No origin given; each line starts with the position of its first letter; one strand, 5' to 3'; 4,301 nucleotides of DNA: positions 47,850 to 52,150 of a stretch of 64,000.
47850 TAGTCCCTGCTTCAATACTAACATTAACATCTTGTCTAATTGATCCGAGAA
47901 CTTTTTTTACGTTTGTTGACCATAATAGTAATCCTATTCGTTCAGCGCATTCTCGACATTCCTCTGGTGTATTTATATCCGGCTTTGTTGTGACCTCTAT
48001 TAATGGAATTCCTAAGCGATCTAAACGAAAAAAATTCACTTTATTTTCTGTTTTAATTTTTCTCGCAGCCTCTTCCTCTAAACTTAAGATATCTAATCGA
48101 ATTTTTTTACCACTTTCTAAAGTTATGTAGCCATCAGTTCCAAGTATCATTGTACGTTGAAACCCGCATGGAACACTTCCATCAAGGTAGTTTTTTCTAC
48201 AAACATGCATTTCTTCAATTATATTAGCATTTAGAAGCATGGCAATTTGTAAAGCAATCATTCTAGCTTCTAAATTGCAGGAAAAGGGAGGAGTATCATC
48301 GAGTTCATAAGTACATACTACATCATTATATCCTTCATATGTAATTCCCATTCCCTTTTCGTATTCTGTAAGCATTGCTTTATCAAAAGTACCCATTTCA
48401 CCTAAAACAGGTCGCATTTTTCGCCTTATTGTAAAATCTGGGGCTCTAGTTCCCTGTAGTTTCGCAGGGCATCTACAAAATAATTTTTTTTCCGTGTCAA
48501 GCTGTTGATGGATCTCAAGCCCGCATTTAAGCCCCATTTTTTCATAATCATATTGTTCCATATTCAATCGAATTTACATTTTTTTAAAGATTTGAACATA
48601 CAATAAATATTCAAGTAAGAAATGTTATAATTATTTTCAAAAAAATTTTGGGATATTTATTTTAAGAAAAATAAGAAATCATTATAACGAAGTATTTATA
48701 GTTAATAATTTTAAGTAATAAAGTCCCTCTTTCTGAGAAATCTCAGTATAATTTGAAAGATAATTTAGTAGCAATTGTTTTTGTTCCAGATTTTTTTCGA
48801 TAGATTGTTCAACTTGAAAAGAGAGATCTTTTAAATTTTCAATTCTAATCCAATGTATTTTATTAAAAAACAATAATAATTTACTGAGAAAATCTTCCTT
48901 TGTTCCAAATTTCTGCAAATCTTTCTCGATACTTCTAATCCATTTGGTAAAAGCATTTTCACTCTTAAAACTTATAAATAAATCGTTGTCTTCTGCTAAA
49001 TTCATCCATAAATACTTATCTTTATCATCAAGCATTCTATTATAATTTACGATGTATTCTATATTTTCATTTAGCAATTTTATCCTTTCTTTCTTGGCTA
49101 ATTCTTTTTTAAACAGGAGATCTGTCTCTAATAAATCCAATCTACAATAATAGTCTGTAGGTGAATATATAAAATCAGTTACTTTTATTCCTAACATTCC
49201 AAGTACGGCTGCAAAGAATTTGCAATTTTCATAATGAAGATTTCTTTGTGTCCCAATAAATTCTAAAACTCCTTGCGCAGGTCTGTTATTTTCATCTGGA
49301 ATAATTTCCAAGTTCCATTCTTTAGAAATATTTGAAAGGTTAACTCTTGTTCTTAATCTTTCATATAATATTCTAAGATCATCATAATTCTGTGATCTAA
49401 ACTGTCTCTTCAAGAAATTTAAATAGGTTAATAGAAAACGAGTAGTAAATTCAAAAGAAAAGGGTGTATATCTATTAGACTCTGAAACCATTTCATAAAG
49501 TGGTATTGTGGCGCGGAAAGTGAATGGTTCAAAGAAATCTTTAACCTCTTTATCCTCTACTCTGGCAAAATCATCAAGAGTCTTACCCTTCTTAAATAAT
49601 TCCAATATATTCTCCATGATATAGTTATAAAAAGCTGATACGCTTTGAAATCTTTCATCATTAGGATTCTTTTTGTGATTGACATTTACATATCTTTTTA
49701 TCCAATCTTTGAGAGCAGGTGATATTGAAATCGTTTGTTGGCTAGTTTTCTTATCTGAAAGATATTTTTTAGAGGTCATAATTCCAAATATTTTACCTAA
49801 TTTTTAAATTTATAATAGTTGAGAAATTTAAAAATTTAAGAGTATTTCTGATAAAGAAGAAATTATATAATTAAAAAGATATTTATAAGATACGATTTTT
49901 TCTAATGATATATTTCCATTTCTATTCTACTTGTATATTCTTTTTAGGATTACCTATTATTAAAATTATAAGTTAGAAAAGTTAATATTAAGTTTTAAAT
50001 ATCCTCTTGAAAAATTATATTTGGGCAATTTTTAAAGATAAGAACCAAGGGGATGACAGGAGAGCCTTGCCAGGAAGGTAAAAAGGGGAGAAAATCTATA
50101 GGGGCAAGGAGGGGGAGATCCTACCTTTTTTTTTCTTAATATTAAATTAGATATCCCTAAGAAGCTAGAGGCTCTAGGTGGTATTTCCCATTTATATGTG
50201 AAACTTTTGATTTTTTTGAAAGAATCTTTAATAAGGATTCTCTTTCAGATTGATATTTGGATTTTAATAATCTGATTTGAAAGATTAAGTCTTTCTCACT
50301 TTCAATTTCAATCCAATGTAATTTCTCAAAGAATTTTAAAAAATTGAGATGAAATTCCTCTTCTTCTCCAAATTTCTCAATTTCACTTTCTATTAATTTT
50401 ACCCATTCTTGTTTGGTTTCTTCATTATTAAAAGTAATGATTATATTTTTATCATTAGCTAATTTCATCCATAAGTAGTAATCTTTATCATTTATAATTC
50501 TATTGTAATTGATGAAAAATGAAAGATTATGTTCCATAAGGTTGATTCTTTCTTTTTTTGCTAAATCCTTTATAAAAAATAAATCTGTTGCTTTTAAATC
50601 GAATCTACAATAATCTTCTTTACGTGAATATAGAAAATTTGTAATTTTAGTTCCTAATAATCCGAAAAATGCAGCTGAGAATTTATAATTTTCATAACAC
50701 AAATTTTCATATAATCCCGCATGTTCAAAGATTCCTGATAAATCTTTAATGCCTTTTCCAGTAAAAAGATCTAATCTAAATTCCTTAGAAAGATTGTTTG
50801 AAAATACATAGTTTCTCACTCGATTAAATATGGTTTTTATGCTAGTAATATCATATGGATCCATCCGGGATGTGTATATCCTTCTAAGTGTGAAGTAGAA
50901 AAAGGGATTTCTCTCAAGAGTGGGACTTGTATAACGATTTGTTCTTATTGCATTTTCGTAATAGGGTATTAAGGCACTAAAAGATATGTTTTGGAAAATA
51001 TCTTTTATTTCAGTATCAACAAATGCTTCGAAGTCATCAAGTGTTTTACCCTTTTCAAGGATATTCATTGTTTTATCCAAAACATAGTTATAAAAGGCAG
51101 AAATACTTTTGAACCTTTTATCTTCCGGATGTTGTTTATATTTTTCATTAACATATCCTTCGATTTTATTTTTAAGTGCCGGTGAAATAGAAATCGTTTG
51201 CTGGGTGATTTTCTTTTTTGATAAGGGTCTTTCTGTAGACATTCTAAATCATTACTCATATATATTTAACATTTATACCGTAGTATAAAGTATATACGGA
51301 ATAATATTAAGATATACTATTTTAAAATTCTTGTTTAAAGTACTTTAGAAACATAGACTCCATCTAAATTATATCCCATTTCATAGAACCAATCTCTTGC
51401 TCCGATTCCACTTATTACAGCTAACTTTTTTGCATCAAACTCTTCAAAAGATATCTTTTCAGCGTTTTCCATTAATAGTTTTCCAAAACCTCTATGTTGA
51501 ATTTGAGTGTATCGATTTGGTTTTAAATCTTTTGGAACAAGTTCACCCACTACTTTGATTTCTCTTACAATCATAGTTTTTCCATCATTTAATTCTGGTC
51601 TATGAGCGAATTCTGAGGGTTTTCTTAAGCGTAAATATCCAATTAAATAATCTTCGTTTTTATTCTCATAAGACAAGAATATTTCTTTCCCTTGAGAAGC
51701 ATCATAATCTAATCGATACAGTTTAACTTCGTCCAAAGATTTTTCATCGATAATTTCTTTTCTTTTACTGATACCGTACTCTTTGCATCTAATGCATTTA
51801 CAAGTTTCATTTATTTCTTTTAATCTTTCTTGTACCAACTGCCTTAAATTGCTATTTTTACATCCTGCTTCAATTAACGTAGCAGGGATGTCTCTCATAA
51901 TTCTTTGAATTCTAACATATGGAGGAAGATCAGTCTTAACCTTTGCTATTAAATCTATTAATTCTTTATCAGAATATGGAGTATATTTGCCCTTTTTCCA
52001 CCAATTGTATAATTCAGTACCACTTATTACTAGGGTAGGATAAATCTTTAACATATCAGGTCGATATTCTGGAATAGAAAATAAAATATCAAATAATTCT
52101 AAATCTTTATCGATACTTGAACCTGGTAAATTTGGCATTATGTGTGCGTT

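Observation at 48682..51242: Tandem pair of uncharacterised ~360-aa paralogs with ribbon-helix-helix-like N-termini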

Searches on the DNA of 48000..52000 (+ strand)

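Call 16: search_rna_families(source=window, start=48000, end=52000, threshold=evalue, max_evalue=1)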
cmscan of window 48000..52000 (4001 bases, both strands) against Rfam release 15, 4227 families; matches with E-value up to 1: 1.
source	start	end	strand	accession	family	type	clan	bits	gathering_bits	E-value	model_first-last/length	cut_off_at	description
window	50006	50133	+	RF00166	PrrB_RsmZ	Gene; sRNA;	CL00106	20.9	44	0.076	1-133/133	no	PrrB/RsmZ RNA family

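Call 40: build_rna_model(alignment_id=A3, structure=none)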
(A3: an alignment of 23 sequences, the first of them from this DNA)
Model R1 built from alignment A3 (23 sequences, 117 columns); structure: none (sequence only).
model positions 109; base pairs 0; branch points 0; effective number of sequences 3.6; information 0.528 bits per position. No base pairs: searches with it score sequence only.

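Call 41: search_with_rna_model(model_id=R1, sources=[window, L001, L002, L003, L004, L005, L006, L007, L008, L009, L010, L011, L012, L013, L014, L015, L016, L017, L018, L019, L020, L021, L022, L023, L024, L025, L026, L027, L028, L029, L030, L031, L032, L033, L034, L035, L036, L037, L038, L039, L040, L041, L042, L043, L044, L045, L046, L047, L048, L049, L050, L051, L052, L053, L054, L055, L056, L057, L058, L059, L060, L061, L062, L063, L064, L065, L066, L067, L068, L069, L070, L071, L072, L073, L074, L075, L076, L077], max_evalue=1)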
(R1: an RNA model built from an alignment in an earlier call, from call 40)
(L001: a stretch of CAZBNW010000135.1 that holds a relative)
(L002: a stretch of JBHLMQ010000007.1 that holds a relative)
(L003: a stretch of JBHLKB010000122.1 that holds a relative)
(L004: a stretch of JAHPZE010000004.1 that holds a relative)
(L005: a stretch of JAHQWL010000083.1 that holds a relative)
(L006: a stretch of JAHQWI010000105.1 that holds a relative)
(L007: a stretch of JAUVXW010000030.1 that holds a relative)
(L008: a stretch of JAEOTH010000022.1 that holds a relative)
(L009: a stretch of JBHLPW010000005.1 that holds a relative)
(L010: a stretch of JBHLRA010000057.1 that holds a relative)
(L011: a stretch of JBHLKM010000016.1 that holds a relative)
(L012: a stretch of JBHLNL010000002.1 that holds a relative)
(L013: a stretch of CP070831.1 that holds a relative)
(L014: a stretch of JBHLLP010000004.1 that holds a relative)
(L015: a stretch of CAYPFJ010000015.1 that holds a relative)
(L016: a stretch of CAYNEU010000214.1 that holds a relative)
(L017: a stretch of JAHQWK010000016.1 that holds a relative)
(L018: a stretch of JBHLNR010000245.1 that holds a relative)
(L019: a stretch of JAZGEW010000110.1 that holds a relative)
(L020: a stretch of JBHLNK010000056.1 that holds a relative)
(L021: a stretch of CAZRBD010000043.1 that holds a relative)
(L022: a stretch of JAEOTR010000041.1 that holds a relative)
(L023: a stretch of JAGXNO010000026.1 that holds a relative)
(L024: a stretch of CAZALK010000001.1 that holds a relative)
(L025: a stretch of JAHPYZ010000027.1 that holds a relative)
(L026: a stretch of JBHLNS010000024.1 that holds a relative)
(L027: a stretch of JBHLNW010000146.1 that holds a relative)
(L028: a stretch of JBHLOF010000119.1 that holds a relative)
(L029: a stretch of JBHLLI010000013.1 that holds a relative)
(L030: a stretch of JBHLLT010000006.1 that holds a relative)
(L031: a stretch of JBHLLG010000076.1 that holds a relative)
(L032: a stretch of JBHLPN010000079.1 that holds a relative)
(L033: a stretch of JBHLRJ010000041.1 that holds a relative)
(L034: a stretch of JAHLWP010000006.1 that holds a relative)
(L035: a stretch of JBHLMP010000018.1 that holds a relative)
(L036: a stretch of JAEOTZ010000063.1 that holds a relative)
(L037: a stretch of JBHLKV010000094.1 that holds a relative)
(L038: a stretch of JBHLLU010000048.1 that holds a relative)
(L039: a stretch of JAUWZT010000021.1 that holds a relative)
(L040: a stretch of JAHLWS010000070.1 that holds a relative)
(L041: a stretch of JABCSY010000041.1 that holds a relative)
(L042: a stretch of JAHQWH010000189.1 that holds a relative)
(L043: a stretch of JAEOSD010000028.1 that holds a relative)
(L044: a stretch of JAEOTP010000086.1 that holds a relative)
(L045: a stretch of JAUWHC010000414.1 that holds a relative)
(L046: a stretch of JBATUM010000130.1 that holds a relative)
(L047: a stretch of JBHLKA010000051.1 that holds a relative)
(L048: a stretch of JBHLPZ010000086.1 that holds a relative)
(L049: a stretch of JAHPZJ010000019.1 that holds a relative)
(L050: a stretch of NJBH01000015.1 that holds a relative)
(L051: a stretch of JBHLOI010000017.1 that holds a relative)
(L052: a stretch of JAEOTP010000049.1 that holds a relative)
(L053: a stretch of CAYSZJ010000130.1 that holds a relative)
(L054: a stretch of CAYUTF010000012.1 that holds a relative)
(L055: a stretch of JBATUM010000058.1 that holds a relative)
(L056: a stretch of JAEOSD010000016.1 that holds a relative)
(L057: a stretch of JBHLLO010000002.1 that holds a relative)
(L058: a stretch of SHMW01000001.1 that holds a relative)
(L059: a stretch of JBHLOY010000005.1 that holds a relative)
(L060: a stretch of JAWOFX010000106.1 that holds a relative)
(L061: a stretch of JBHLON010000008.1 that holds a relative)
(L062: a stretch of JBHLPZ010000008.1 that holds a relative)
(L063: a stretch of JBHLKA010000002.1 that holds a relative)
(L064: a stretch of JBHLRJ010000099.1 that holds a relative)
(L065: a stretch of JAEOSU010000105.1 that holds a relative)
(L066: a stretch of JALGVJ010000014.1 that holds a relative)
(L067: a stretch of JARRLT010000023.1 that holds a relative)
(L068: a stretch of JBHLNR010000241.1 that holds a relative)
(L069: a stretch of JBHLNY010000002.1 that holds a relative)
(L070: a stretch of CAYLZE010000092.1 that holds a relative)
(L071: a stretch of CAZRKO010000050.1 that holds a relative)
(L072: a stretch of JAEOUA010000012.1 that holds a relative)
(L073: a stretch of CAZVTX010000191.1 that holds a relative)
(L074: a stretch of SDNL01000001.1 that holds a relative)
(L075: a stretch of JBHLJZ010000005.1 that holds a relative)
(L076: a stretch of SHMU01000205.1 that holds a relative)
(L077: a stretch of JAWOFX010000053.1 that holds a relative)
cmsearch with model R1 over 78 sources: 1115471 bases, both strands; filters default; matches with E-value up to 1: 46.
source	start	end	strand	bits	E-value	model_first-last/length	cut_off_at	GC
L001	104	213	-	102.7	1e-29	1-109/109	-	0.45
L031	7654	7762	-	100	7.3e-29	1-109/109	-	0.4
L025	7654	7760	-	99.1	1.4e-28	3-109/109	-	0.42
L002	7654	7762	-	98.7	1.9e-28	2-109/109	-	0.43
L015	5483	5592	-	97.5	4.4e-28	1-109/109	-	0.42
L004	7655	7763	-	96.7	7.7e-28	1-109/109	-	0.38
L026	3862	3970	-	94.7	3.2e-27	1-109/109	-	0.39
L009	7655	7763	-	94.5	3.6e-27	1-109/109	-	0.42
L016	7654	7763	-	92.1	2.1e-26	1-109/109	-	0.39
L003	2991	3100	-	91.7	2.7e-26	1-109/109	-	0.41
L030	7654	7760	-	91.4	3.4e-26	3-109/109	-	0.45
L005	7653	7763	-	90.4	7.3e-26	1-109/109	-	0.41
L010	817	924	-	87.8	4.6e-25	1-109/109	-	0.4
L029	7655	7760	-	84.8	4e-24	4-109/109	-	0.45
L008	7656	7764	-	84.2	6e-24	1-109/109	-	0.38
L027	2760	2857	-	82.6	1.9e-23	1-109/109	-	0.44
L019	7654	7761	-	80.1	1.1e-22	2-109/109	-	0.41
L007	7653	7763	-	79.1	2.3e-22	1-109/109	-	0.36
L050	6955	7061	-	78.3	4.3e-22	1-109/109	-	0.41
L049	1629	1739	-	76.5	1.6e-21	1-109/109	-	0.36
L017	7653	7759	-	74.2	7.7e-21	1-109/109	-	0.43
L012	4658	4760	-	69.2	2.8e-19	1-107/109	-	0.43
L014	7658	7762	-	67.5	1e-18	2-109/109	-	0.37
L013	6009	6113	-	66.8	1.6e-18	1-109/109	-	0.38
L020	7660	7763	-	64.1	1.2e-17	1-109/109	-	0.36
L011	7651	7764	-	63.7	1.5e-17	1-109/109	-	0.37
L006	1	98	-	62.6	3.2e-17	2-97/109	-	0.37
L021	7664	7762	-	44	2e-11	1-104/109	-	0.38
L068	4175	4269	-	35.4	1e-08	1-109/109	-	0.43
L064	9127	9205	-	32.3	9.6e-08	20-109/109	-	0.41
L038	7661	7761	-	28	2.1e-06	1-109/109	-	0.34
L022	7659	7761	-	26.8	4.8e-06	13-109/109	-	0.34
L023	7485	7576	-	25.5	1.2e-05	2-109/109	-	0.4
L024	7654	7754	-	19.7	0.00079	15-108/109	-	0.3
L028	3077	3160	-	18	0.0026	21-108/109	-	0.38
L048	1762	1836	-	16.3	0.009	20-103/109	-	0.39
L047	7558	7632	-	15.5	0.016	21-103/109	-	0.36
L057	6517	6563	-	14.6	0.03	39-89/109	-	0.43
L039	7514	7590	-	14.5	0.032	39-104/109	-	0.4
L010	4022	4098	+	14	0.048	3-87/109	-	0.34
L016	13393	13460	-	12.6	0.13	11-73/109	-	0.22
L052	6893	6959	+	11.6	0.26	9-82/109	-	0.27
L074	7628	7707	-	11.5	0.28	13-101/109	-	0.35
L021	11206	11277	+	11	0.4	2-67/109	-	0.31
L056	3057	3114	-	10.5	0.59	22-79/109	-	0.4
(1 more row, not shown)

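Call 71: search_rna_families(source=window, start=49990, end=50150, threshold=evalue, max_evalue=5, show_alignments=2)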
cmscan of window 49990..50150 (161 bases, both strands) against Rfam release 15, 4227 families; matches with E-value up to 5: 4.
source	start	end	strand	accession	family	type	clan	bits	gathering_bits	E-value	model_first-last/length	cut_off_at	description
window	50006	50133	+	RF00166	PrrB_RsmZ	Gene; sRNA;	CL00106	20.9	44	0.0031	1-133/133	no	PrrB/RsmZ RNA family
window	49990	50103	-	RF01956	NEAT1_2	Gene; lncRNA;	-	10.5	60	3.5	1-106/116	3'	Nuclear enriched abundant transcript 1 conserved region 2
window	50065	50148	-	RF02763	IsrM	Gene; sRNA;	-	9.8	376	0.72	115-204/329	no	IsrM sRNA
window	49990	50137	-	RF02091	DAOA-AS1_2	Gene; lncRNA;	-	8.6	43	2.7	1-171/205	3'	DAOA antisense RNA 1 conserved region 2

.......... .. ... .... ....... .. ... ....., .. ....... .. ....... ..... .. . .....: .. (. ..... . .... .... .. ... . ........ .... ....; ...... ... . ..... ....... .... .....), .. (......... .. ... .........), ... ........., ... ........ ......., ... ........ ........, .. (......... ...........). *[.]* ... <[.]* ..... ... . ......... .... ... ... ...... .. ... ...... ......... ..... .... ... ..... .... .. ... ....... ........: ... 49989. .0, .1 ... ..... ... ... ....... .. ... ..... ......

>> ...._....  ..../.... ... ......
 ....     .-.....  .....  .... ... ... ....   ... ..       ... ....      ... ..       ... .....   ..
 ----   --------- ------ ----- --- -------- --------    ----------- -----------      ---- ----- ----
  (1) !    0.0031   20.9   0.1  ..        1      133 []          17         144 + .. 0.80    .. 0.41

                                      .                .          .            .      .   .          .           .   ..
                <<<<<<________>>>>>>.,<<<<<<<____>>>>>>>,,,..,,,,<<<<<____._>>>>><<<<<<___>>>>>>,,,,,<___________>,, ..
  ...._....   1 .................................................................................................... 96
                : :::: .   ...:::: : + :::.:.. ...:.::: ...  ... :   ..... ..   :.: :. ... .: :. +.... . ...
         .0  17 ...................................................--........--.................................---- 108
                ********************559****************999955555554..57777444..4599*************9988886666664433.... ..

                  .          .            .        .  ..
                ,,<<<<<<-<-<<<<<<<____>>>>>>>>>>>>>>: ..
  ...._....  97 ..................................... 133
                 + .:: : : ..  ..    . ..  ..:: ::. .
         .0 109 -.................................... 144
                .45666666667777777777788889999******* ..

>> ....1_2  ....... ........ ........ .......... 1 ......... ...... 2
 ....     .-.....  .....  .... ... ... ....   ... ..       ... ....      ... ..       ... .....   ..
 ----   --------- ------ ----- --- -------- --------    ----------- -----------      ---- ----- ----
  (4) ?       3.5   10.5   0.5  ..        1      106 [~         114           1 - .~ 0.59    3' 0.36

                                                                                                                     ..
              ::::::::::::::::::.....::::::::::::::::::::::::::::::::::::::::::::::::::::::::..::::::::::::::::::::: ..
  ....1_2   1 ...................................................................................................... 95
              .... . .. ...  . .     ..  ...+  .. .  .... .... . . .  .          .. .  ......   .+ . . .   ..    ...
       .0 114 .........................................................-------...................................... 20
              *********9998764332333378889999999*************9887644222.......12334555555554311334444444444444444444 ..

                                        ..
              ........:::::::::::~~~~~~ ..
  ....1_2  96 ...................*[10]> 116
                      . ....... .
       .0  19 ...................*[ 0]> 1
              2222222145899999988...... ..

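Call 72: search_rna_families(source=L031, start=7630, end=7800, threshold=evalue, max_evalue=5)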
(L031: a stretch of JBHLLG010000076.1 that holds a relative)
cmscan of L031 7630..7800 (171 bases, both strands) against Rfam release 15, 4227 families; matches with E-value up to 5: 3.
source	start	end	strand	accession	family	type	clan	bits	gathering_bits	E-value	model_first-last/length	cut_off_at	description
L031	7644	7742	+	RF01808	MicX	Gene; sRNA;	-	13.9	75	0.49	1-194/194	no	MicX Vibrio cholerae sRNA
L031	7656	7681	+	RF01785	blv_FSE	Cis-reg; frameshift_element;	-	13.3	34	4.2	1-27/27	no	ribosomal frameshift site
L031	7630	7699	+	RF01675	CrcZ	Gene; sRNA;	-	8.2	95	2.3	299-398/398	5'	Pseudomonas sRNA CrcZ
